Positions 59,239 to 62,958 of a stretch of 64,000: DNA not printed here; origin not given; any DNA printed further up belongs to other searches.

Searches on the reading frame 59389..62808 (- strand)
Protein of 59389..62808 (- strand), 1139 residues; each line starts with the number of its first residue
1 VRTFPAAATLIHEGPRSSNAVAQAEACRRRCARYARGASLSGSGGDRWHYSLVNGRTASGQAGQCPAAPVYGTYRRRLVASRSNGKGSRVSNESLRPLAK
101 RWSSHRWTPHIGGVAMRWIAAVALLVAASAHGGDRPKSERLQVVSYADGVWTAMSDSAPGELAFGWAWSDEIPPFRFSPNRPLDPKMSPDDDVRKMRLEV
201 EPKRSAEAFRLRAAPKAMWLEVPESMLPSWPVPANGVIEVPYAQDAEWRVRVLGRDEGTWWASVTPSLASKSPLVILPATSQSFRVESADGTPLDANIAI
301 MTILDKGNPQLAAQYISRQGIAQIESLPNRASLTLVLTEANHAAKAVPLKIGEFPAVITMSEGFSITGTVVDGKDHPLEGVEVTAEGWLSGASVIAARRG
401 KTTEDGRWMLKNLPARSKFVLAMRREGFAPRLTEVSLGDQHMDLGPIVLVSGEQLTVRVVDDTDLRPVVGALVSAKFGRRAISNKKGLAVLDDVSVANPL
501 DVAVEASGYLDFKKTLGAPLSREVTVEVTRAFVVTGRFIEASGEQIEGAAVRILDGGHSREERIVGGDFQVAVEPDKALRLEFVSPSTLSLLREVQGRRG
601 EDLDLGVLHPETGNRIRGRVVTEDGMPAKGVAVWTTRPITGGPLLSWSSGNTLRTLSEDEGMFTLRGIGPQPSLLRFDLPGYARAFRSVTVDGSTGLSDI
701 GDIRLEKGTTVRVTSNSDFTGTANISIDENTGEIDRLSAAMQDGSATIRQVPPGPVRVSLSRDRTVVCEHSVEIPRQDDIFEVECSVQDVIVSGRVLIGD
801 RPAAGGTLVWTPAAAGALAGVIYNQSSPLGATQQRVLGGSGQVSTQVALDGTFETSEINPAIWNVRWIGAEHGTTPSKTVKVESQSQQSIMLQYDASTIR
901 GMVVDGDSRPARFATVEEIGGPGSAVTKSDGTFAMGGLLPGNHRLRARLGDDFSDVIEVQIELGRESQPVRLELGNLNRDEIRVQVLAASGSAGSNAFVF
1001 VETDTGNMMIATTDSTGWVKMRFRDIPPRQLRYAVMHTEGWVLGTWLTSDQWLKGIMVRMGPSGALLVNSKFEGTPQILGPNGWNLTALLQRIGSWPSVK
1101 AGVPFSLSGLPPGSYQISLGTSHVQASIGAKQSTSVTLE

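Call 59: search_protein_families(library=pfam, proteins=[window:59389-62808:-], max_evalue=0.0001)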
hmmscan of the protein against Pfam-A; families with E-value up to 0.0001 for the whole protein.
window:59389-62808:- (1139 aa): 3 families
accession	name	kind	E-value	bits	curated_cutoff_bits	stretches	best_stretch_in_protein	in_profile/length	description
PF13620.12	CarboxypepD_reg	-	6.7e-39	132.5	32.3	3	365-437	1-69/82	Carboxypeptidase regulatory-like domain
PF13715.12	CarbopepD_reg_2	-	4.3e-13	49.5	32.2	0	366-440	1-67/88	CarboxypepD_reg-like domain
PF25020.1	TTR_TEN1-4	-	1.3e-06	28.6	27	0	616-691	9-73/86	Teneurin TTR-like domain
